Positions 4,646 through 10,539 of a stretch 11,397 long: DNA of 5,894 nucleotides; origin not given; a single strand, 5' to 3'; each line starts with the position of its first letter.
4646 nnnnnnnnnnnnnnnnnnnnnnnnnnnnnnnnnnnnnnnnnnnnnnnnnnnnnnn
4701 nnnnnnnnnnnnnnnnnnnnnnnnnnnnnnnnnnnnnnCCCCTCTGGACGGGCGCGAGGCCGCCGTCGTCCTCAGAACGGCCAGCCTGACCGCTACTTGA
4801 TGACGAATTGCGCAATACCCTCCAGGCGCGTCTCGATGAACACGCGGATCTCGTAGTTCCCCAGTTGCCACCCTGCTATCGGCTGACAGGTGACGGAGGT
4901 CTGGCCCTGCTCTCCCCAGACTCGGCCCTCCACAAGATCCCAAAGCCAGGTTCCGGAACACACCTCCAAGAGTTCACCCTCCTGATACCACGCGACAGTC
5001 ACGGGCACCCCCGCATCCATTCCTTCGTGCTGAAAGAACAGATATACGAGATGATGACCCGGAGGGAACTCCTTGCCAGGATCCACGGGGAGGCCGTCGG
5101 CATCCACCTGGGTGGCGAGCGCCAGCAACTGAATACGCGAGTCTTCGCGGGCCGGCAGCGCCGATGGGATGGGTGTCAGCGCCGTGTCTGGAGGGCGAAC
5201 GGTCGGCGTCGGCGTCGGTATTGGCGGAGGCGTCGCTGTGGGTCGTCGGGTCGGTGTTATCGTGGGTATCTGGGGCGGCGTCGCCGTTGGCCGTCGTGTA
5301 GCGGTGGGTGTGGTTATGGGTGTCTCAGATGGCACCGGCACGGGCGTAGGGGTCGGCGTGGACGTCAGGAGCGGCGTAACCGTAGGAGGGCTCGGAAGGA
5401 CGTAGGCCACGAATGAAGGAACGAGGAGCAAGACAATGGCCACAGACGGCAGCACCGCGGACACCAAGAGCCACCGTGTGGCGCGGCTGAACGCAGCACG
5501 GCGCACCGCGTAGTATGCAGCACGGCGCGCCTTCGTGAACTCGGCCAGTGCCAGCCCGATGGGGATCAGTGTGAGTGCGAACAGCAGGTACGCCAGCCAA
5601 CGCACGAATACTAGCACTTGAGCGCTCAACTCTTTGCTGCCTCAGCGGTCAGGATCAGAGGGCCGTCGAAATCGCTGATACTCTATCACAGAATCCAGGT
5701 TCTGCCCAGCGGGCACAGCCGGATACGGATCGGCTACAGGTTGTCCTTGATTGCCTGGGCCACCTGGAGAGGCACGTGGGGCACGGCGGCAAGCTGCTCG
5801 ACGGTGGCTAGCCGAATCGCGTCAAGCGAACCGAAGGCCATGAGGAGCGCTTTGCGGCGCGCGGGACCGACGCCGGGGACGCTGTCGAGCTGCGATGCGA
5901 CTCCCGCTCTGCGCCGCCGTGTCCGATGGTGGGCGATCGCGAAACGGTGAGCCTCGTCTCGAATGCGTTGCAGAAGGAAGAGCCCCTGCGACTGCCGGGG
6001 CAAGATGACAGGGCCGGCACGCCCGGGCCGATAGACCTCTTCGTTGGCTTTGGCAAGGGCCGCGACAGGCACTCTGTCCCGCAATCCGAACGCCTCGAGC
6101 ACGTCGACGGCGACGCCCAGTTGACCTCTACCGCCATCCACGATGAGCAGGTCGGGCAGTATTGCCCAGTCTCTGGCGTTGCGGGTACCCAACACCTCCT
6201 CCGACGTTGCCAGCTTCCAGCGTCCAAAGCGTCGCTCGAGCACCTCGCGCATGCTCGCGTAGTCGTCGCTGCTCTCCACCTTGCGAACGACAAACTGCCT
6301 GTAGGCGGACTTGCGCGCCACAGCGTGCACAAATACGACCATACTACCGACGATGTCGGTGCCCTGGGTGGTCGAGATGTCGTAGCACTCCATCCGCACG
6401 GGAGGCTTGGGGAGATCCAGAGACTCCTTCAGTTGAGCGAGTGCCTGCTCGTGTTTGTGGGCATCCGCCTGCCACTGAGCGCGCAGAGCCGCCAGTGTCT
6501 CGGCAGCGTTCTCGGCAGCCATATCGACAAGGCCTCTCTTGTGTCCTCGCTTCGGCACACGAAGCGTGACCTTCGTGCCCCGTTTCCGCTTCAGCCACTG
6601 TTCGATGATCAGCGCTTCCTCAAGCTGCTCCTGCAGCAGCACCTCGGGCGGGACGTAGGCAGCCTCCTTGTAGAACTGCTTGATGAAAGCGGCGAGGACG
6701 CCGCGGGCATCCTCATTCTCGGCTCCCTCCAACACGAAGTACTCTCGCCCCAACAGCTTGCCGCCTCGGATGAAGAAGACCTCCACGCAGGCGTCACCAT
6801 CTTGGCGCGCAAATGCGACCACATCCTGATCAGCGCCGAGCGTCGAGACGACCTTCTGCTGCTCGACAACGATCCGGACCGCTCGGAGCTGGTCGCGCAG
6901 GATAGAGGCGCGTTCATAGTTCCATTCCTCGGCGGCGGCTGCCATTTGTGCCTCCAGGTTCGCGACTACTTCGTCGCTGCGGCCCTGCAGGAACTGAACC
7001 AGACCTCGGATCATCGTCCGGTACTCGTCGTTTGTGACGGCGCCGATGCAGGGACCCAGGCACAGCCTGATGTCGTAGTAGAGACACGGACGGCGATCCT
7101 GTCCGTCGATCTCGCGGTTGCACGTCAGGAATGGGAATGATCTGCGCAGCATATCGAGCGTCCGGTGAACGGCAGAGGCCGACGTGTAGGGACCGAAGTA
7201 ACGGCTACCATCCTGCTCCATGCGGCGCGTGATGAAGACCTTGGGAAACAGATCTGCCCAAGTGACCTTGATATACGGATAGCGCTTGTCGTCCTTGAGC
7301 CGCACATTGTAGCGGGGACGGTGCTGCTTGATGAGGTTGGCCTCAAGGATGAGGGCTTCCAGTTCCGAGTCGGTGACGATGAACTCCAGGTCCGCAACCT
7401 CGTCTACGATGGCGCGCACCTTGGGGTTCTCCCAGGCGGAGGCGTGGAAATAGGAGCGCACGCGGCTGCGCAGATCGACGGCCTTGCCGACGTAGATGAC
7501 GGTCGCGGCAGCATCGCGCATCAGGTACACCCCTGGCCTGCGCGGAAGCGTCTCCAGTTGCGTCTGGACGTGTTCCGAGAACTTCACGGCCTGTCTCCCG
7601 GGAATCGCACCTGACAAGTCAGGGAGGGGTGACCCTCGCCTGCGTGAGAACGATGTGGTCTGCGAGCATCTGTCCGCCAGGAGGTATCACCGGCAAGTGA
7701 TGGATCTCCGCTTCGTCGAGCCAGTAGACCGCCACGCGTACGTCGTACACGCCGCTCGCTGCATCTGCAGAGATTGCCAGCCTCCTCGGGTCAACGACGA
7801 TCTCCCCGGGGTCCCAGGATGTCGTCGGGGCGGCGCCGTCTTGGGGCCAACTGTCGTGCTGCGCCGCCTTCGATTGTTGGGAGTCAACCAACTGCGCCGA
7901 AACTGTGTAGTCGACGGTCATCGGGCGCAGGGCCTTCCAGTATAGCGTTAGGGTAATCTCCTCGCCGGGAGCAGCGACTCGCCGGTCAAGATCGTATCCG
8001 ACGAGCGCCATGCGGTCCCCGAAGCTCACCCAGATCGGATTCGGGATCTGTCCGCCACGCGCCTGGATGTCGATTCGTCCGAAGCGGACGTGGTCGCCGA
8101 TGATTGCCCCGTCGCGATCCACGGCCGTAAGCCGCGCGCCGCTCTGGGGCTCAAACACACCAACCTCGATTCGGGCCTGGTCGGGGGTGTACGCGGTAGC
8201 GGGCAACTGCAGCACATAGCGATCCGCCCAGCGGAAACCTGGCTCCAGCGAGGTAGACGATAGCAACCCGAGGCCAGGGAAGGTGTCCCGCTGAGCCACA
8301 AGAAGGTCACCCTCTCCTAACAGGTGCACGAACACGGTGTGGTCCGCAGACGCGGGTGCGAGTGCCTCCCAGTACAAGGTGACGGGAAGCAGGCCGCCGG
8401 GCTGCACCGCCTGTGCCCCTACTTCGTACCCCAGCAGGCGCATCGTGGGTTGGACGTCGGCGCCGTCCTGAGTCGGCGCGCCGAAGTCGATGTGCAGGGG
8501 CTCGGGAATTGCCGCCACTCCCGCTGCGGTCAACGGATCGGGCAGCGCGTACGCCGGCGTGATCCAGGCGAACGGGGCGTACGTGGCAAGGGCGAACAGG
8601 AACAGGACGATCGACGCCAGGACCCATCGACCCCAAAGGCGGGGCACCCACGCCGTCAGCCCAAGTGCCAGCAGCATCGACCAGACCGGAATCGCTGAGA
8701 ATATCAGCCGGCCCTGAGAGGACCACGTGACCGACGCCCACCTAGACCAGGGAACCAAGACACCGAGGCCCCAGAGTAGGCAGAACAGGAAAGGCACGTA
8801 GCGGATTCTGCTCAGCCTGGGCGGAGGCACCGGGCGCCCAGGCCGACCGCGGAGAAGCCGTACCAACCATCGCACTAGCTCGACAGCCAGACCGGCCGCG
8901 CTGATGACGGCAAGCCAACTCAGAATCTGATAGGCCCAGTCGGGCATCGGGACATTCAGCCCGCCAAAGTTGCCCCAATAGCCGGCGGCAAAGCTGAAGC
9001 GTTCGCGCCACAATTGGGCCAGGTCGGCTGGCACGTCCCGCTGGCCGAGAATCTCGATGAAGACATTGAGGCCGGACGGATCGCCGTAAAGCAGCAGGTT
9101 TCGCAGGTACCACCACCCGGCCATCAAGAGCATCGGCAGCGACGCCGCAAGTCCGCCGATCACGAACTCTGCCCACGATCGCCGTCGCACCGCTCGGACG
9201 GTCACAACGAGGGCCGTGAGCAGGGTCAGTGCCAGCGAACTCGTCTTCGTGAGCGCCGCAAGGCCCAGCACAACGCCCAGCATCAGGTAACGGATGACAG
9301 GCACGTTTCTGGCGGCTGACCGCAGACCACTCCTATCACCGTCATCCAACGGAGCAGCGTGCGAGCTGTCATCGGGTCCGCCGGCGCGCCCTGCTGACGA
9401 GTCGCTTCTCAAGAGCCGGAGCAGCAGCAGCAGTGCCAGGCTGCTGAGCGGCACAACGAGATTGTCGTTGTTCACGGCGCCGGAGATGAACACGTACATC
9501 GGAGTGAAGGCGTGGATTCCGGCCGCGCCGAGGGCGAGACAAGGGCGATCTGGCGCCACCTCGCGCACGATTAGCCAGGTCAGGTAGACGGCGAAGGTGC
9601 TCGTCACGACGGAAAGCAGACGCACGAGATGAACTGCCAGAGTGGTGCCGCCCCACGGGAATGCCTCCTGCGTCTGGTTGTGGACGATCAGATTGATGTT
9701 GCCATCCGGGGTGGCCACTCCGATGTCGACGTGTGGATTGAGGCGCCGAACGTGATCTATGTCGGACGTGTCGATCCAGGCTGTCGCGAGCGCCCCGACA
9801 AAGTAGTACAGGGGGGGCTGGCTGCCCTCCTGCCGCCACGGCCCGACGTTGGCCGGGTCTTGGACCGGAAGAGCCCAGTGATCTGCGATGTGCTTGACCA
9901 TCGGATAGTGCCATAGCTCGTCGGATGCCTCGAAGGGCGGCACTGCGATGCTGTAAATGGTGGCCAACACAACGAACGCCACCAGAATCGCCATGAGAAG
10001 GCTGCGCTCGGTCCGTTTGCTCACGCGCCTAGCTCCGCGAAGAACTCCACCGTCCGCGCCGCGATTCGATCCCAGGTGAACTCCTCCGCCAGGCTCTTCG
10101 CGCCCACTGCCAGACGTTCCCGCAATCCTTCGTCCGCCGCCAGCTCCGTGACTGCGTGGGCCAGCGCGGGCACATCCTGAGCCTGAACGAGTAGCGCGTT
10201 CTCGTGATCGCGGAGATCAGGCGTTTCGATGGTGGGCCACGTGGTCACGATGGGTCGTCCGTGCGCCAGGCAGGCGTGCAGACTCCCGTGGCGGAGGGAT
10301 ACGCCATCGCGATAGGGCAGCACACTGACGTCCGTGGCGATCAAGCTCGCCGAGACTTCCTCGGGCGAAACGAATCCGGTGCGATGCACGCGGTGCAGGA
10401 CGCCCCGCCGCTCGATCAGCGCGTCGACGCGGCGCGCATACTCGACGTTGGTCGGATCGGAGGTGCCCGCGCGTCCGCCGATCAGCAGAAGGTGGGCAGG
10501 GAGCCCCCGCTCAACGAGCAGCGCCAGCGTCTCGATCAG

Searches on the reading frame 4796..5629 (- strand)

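Call 4: search_protein_families(library=pfam, proteins=[window:4796-5629:-], max_evalue=1)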
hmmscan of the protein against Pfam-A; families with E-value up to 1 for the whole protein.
window:4796-5629:- (278 aa): 0 families

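Call 6: search_protein_families(library=ncbifam, proteins=[window:4796-5629:-], max_evalue=1)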
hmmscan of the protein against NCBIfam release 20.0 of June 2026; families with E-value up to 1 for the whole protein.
window:4796-5629:- (278 aa): 1 family
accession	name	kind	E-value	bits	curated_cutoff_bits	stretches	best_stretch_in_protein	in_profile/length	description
NF040486.1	SrfA_fam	subfamily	0.046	13.1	150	1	43-150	210-316/438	SrfA family protein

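Call 72: search_protein_families(library=padloc, proteins=[window:4796-5629:-], max_evalue=0.01)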
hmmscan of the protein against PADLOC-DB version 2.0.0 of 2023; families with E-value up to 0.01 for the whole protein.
window:4796-5629:- (278 aa): 1 family
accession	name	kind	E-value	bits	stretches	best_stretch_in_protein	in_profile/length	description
PDLC04061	PD-T4-6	-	0.0051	14.4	1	51-155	357-464/510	-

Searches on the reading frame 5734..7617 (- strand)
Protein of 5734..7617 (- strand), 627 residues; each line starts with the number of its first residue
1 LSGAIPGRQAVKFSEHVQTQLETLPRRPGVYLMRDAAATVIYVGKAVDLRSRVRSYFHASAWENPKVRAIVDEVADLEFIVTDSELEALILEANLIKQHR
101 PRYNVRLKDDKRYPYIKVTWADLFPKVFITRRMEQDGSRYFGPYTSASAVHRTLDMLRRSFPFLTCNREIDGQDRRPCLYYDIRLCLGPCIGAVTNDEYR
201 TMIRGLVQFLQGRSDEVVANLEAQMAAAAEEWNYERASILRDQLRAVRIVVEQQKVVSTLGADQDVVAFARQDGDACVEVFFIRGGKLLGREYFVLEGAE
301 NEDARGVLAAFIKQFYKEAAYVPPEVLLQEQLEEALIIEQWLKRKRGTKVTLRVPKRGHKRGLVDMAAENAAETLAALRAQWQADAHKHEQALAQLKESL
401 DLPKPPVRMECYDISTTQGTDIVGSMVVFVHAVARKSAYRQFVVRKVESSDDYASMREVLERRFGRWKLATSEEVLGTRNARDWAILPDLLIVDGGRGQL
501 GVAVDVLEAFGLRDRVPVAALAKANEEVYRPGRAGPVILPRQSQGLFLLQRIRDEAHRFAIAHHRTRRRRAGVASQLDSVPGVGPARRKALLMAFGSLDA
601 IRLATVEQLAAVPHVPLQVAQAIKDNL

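Call 17: search_protein_families(library=pfam, proteins=[window:5737-7617:-], max_evalue=0.01)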
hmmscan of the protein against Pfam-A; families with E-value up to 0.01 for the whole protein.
window:5737-7617:- (627 aa): 8 families
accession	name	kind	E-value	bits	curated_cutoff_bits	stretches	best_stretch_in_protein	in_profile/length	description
PF08459.17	UvrC_RNaseH_dom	-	8.7e-50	169.1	22.3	1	397-561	1-159/159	UvrC RNAse H endonuclease domain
PF22920.2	UvrC_RNaseH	-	7.3e-40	135.9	24.3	1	263-376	1-114/116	UvrC Ribonuclease H-like domain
PF14520.12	HHH_5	-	7.8e-09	36.3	27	1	576-625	3-53/57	Helix-hairpin-helix domain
PF01541.30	GIY-YIG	-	3.8e-08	33.9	22.6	1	28-104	2-78/78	GIY-YIG catalytic domain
PF12826.13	HHH_2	-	2.7e-07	31.1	27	1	580-625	8-53/64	Helix-hairpin-helix motif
PF02151.25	UVR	-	3.4e-07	30.2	21.5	1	215-248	1-34/36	UvrB/uvrC motif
PF09312.16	SurA_N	-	3.5e-05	24.4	30.8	1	307-398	21-110/118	SurA N-terminal domain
PF00633.29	HHH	-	0.00025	21.2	24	0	576-592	12-28/30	Helix-hairpin-helix motif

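Call 22: find_encoding_contigs(protein=window:5734-7617:-, flank=10000, max_places=3)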
Protein window:5734-7617:- (627 aa): no gene with exactly this product is on record in the collection.

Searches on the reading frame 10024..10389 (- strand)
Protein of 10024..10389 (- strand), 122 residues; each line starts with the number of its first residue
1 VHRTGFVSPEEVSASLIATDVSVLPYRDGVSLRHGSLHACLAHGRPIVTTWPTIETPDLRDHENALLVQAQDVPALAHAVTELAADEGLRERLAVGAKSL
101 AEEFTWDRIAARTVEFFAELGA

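Call 17: search_protein_families(library=pfam, proteins=[window:10024-10389:-], max_evalue=0.01)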
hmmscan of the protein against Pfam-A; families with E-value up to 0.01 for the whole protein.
window:10024-10389:- (122 aa): 2 families
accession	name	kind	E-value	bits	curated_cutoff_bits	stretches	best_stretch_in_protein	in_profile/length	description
PF13692.12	Glyco_trans_1_4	-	1.9e-08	35.1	27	1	3-86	63-142/142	Glycosyl transferases group 1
PF00534.26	Glycos_transf_1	-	0.0014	18.6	26.4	1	4-98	78-170/172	Glycosyl transferases group 1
